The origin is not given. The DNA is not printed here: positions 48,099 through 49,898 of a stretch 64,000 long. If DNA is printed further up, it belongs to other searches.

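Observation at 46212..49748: Uncharacterised two-gene cassette: ATP-grasp ligase translationally coupled to a B12-like radical SAM enzyme with a CCAEP tail, divergent from an NfuA-type Fe-S carrier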

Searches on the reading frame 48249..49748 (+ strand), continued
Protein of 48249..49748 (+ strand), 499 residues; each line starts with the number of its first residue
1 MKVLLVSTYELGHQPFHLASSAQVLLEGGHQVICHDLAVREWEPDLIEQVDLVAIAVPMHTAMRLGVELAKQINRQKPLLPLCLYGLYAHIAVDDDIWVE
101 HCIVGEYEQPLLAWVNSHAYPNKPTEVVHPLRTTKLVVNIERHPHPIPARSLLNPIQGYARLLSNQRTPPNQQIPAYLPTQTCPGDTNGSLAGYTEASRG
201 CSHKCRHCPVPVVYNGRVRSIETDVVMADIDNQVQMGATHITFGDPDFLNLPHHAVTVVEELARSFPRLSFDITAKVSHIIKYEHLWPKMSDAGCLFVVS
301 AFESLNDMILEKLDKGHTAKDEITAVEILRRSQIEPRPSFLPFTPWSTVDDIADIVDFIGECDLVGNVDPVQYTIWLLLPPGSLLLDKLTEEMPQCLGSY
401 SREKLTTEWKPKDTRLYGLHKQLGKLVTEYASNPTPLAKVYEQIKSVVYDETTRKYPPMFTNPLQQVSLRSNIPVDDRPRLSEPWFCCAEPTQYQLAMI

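Call 103: find_encoding_contigs(protein=P0338, flank=8000, max_places=4)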
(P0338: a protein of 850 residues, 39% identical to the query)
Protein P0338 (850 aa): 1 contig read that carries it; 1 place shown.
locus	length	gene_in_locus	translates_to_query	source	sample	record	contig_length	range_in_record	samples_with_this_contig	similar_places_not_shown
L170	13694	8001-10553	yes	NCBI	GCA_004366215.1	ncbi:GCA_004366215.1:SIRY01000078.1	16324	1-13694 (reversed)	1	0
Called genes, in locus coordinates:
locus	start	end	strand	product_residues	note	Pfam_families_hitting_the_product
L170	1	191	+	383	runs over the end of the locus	PF01321:Creatinase_N (weak), PF00557:Peptidase_M24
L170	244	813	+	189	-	PF08207:EFP_N, PF01132:EFP, PF09285:Elong-fact-P_C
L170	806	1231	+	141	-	PF01029:NusB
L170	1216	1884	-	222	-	-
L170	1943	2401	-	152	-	PF01220:DHquinase_II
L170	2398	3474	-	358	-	PF01761:DHQ_synthase, PF24621:DHQS_C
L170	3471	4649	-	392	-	PF01264:Chorismate_synt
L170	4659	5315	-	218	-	PF01478:Peptidase_A24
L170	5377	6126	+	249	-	PF13350:Y_phosphatase3, PF22784:PTP-SAK (weak)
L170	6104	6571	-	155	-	PF01047:MarR, PF12802:MarR_2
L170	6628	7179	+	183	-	PF04264:YceI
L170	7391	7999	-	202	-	PF01106:NifU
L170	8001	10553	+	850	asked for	PF13535:ATP-grasp_4, PF18603:LAL_C2, PF04055:Radical_SAM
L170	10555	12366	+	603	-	PF00580:UvrD-helicase, PF13245:AAA_19, PF00580:UvrD-helicase, PF13361:UvrD_C, PF13538:UvrD_C_2 (weak)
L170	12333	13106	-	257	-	PF03372:Exo_endo_phos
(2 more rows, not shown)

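Call 107: find_homologous_proteins(query=P0276, max_evalue=1e-20)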
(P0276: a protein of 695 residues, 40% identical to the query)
Query P0276 (695 aa): 8000 proteins with E <= 1e-20 among 8000 candidates; the best 120 are listed.
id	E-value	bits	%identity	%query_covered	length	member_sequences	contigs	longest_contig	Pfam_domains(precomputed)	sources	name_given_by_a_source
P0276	0.0e+0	1593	100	100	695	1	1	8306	PF03243.21,PF04055.28,PF02310.25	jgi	jgi:radical SAM superfamily enzyme YgiQ (UPF0313 family)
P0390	0.0e+0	1128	73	99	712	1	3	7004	PF03243.21,PF04055.28,PF02310.25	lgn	-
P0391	0.0e+0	1082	71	99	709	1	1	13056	PF03243.21,PF04055.28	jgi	jgi:radical SAM superfamily enzyme YgiQ (UPF0313 family)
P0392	5.2e-274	929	72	78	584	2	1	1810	PF03243.21,PF04055.28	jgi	jgi:hypothetical protein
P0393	2.5e-261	887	60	99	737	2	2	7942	PF03243.21,PF04055.28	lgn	-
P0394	2.1e-242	824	77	69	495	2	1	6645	PF04055.28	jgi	jgi:radical SAM superfamily enzyme YgiQ (UPF0313 family)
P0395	3.1e-226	771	72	68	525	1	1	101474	PF04055.28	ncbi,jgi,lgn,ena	-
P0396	2.1e-218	745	72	67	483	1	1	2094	PF04055.28,PF02310.25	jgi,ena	-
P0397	6.4e-214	730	69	67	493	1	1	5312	PF04055.28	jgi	jgi:radical SAM superfamily enzyme YgiQ (UPF0313 family)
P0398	1.1e-209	716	70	68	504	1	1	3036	PF04055.28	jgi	jgi:radical SAM family protein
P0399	1.0e-204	700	69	68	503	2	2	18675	PF04055.28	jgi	jgi:radical SAM family protein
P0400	3.9e-175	602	58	69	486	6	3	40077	PF04055.28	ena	-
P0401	6.6e-173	595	57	68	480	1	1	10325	PF04055.28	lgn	-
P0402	7.9e-172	591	59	67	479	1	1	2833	PF04055.28,PF02310.25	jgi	jgi:radical SAM superfamily enzyme YgiQ (UPF0313 family)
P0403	8.0e-172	591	58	68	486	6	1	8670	PF04055.28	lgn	-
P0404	1.5e-170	587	54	68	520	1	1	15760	PF04055.28,PF02310.25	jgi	jgi:radical SAM superfamily enzyme YgiQ (UPF0313 family)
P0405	1.3e-168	581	57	68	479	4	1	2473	PF04055.28,PF02310.25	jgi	jgi:radical SAM superfamily enzyme YgiQ (UPF0313 family)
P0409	5.9e-167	575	54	70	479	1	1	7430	PF04055.28,PF02310.25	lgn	-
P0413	6.4e-166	572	57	67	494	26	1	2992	PF04055.28,PF02310.25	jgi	jgi:radical SAM superfamily enzyme YgiQ (UPF0313 family)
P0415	6.8e-166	572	55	68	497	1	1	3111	PF04055.28,PF02310.25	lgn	-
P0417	1.1e-165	571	56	68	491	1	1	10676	PF04055.28,PF02310.25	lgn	-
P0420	2.3e-165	570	56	68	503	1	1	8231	PF04055.28,PF02310.25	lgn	-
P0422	5.7e-165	568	56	67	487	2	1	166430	PF04055.28,PF02310.25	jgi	jgi:radical SAM superfamily enzyme YgiQ (UPF0313 family)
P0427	9.0e-165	568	55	67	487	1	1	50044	PF04055.28,PF02310.25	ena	-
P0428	1.3e-164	567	56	68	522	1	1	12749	PF04055.28,PF02310.25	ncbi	-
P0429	1.6e-164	567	56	67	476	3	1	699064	PF04055.28,PF02310.25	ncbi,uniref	ncbi:CUAEP/CCAEP-tail radical SAM (seleno)protein [Nonomuraea sp. NPDC050783]|uniref:CUAEP/CCAEP-tai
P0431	2.4e-164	566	56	68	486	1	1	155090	PF04055.28,PF02310.25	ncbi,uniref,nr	ncbi:CUAEP/CCAEP-tail radical SAM (seleno)protein [Catenulispora rubra]|uniref:CUAEP/CCAEP-tail radi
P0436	6.5e-164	565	55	67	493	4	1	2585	PF04055.28,PF02310.25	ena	-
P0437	6.5e-164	565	56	67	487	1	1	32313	PF04055.28,PF02310.25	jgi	jgi:radical SAM superfamily enzyme YgiQ (UPF0313 family)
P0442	1.4e-163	564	58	66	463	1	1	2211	PF04055.28,PF02310.25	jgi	jgi:radical SAM superfamily enzyme YgiQ (UPF0313 family)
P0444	1.4e-163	564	56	67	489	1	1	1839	PF04055.28,PF02310.25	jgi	jgi:hypothetical protein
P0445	1.4e-163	564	55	67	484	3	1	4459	PF04055.28,PF02310.25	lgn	-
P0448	1.9e-163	563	55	67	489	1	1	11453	PF04055.28,PF02310.25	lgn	-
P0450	2.5e-163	563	56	67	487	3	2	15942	PF04055.28,PF02310.25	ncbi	-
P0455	4.7e-163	562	55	69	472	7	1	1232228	PF04055.28,PF02310.25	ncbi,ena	-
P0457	6.1e-163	562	57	67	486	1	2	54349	PF04055.28,PF02310.25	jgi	jgi:radical SAM superfamily enzyme YgiQ (UPF0313 family)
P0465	1.4e-162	561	56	67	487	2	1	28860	PF04055.28,PF02310.25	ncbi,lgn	ncbi:MAG TPA: CUAEP/CCAEP-tail radical SAM protein [Streptosporangiaceae bacterium]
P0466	1.5e-162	560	55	68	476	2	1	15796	PF04055.28,PF02310.25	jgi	-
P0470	2.7e-162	560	56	67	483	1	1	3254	PF04055.28,PF02310.25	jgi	jgi:hypothetical protein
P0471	2.8e-162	560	54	68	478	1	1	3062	PF04055.28,PF02310.25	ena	-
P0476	6.4e-162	558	55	68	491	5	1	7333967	PF04055.28,PF02310.25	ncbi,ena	-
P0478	7.8e-162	558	54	68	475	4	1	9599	PF04055.28,PF02310.25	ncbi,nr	ncbi:MAG TPA: CUAEP/CCAEP-tail radical SAM protein [Thermomicrobiales bacterium]|nr:CUAEP/CCAEP-tail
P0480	8.7e-162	558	53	67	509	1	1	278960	PF04055.28,PF02310.25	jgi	jgi:radical SAM superfamily enzyme YgiQ (UPF0313 family)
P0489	1.3e-161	557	56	66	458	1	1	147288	PF04055.28,PF02310.25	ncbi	-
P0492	1.6e-161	557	55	67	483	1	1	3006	PF04055.28,PF02310.25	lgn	-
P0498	2.3e-161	557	55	66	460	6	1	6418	PF04055.28,PF02310.25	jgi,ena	-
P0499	2.5e-161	556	56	67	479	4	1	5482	PF04055.28,PF02310.25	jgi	jgi:radical SAM superfamily enzyme YgiQ (UPF0313 family)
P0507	3.7e-161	556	55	69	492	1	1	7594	PF04055.28,PF02310.25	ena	-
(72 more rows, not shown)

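Call 108: find_encoding_contigs(protein=P0391, flank=7000, max_places=2)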
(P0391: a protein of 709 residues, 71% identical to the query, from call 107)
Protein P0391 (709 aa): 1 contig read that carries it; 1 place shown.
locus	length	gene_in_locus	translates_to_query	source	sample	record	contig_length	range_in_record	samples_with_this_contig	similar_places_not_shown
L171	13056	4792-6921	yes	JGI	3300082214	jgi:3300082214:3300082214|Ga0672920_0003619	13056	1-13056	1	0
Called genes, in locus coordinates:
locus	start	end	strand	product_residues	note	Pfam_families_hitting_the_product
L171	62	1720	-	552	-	PF00501:AMP-binding, PF13193:AMP-binding_C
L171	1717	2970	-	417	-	PF00067:p450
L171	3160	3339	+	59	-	-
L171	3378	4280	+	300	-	PF05721:PhyH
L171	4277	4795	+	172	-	PF09037:Sulphotransf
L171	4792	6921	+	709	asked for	PF04055:Radical_SAM, PF03243:MerB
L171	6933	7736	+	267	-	-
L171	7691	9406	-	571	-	PF01861:BpsA_C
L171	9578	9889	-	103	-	-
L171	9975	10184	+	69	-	-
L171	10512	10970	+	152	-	PF01022:HTH_5, PF12802:MarR_2 (faint), PF09339:HTH_IclR (weak)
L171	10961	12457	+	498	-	PF00370:FGGY_N, PF02782:FGGY_C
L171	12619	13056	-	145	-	?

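Call 109: find_encoding_contigs(protein=P0395, flank=7000, max_places=2)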
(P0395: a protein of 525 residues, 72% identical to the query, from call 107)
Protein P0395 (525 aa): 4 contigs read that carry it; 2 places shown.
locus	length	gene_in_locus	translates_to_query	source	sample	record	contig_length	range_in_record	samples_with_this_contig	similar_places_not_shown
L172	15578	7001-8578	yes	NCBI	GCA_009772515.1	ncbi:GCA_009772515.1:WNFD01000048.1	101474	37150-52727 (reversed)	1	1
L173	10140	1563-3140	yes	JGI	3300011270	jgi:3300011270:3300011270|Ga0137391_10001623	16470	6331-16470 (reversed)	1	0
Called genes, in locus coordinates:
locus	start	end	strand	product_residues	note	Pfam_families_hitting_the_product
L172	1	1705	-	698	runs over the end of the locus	PF00009:GTP_EFTU, PF03144:GTP_EFTU_D2, PF22042:EF-G_D2, PF14492:EFG_III, PF16658:RF3_C, PF03764:EFG_IV, PF00679:EFG_C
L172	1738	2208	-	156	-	PF00177:Ribosomal_S7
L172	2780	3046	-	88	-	PF00550:PP-binding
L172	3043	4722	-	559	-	PF00501:AMP-binding, PF13193:AMP-binding_C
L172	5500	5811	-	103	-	-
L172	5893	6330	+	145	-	PF00376:MerR, PF13411:MerR_1, PF09278:MerR-DNA-bind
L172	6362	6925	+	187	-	-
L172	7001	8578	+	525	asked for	PF04055:Radical_SAM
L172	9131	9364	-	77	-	-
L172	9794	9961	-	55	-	-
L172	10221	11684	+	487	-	PF00370:FGGY_N, PF02782:FGGY_C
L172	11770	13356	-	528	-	PF00128:Alpha-amylase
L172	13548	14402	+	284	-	PF04655:APH_6_hur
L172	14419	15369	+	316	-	PF01073:3Beta_HSD, PF01370:Epimerase, PF04321:RmlD_sub_bind, PF07993:NAD_binding_4 (faint), PF16363:GDP_Man_Dehyd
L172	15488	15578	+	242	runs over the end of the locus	PF02596:DUF169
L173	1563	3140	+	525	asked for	PF04055:Radical_SAM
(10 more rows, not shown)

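Call 110: find_encoding_contigs(protein=P0431, flank=7000, max_places=2)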
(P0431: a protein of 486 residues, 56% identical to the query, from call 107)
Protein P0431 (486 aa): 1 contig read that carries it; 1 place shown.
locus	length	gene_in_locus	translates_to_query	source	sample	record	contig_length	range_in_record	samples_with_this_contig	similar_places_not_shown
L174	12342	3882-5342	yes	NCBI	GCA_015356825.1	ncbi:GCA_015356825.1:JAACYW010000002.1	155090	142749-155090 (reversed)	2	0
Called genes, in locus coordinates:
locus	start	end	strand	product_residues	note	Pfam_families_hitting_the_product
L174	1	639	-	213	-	?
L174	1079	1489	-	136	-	PF00376:MerR, PF13411:MerR_1, PF09278:MerR-DNA-bind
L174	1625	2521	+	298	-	PF03243:MerB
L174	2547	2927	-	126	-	PF01022:HTH_5, PF12840:HTH_20 (weak)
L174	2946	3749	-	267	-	PF03704:BTAD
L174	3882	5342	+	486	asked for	PF02310:B12-binding (weak), PF04055:Radical_SAM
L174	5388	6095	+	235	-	PF02596:DUF169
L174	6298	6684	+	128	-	PF01022:HTH_5, PF12840:HTH_20 (weak)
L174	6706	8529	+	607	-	PF18130:ATPgrasp_N, PF01071:GARS_A (weak), PF02655:ATP-grasp_3 (faint), PF02786:CPSase_L_D2, PF02222:ATP-grasp, PF07478:Dala_Dala_lig_C (weak), PF13535:ATP-grasp_4, PF18603:LAL_C2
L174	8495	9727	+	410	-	PF00278:Orn_DAP_Arg_deC, PF02784:Orn_Arg_deC_N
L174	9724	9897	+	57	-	-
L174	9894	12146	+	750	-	PF03412:Peptidase_C39, PF00664:ABC_membrane, PF00005:ABC_tran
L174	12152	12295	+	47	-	-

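Call 112: find_encoding_contigs(protein=P0429, flank=7000, max_places=2)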
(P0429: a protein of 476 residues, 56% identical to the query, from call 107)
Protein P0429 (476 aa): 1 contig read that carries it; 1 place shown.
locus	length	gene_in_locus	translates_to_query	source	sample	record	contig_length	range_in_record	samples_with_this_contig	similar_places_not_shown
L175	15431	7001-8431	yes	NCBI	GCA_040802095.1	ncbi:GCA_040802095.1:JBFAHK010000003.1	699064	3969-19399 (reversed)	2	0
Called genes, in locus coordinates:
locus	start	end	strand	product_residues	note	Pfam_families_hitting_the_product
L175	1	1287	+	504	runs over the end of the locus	-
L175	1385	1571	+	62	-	-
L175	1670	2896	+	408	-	PF18451:CdiA_C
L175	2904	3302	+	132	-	-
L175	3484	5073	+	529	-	PF18989:DUF5722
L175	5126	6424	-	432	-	PF04107:GCS2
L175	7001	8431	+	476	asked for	PF02310:B12-binding (weak), PF04055:Radical_SAM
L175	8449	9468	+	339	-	PF13489:Methyltransf_23, PF08241:Methyltransf_11, PF08242:Methyltransf_12, PF13649:Methyltransf_25, PF13847:Methyltransf_31 (weak)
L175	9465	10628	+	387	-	PF00155:Aminotran_1_2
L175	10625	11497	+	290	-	-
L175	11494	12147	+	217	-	PF03243:MerB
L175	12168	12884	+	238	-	PF02596:DUF169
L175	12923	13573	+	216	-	PF03243:MerB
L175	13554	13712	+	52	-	-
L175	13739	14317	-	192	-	PF00440:TetR_N, PF02909:TetR_C_1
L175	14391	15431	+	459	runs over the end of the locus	PF23500:DUF7133, PF22807:TrAA12, PF07995:GSDH, PF22807:TrAA12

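Call 113: find_encoding_contigs(protein=P0476, flank=7000, max_places=2)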
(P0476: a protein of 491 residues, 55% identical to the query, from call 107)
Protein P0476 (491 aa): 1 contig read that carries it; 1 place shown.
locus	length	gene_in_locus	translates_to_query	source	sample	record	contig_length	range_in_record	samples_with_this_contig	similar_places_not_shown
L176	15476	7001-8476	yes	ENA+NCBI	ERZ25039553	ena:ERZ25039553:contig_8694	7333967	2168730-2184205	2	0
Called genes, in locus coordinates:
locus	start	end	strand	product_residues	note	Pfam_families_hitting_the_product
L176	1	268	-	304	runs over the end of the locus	PF13732:DrrA1-3_C (faint), PF00005:ABC_tran, PF13304:AAA_21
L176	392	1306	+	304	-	PF09754:PAC2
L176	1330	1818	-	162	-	PF00484:Pro_CA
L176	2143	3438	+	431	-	PF02401:LYTB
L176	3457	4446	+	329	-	PF02219:MTHFR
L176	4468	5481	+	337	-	PF01717:Meth_synt_2, PF01208:URO-D (weak)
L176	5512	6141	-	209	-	PF03243:MerB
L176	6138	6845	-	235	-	PF02596:DUF169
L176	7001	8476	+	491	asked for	PF02310:B12-binding (weak), PF04055:Radical_SAM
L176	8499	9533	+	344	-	PF08100:Dimerisation, PF13489:Methyltransf_23, PF08241:Methyltransf_11 (weak), PF08242:Methyltransf_12, PF13649:Methyltransf_25, PF13847:Methyltransf_31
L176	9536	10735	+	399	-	PF00155:Aminotran_1_2, PF01041:DegT_DnrJ_EryC1 (weak)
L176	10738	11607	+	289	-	-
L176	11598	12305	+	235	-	PF03243:MerB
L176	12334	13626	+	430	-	PF01071:GARS_A (weak), PF02655:ATP-grasp_3, PF02786:CPSase_L_D2 (weak), PF13535:ATP-grasp_4, PF15632:ATPgrasp_Ter (weak), PF18603:LAL_C2 (weak)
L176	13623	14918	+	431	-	PF07690:MFS_1, PF12832:MFS_1_like, PF07690:MFS_1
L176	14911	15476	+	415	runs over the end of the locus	PF13535:ATP-grasp_4, PF18603:LAL_C2 (weak)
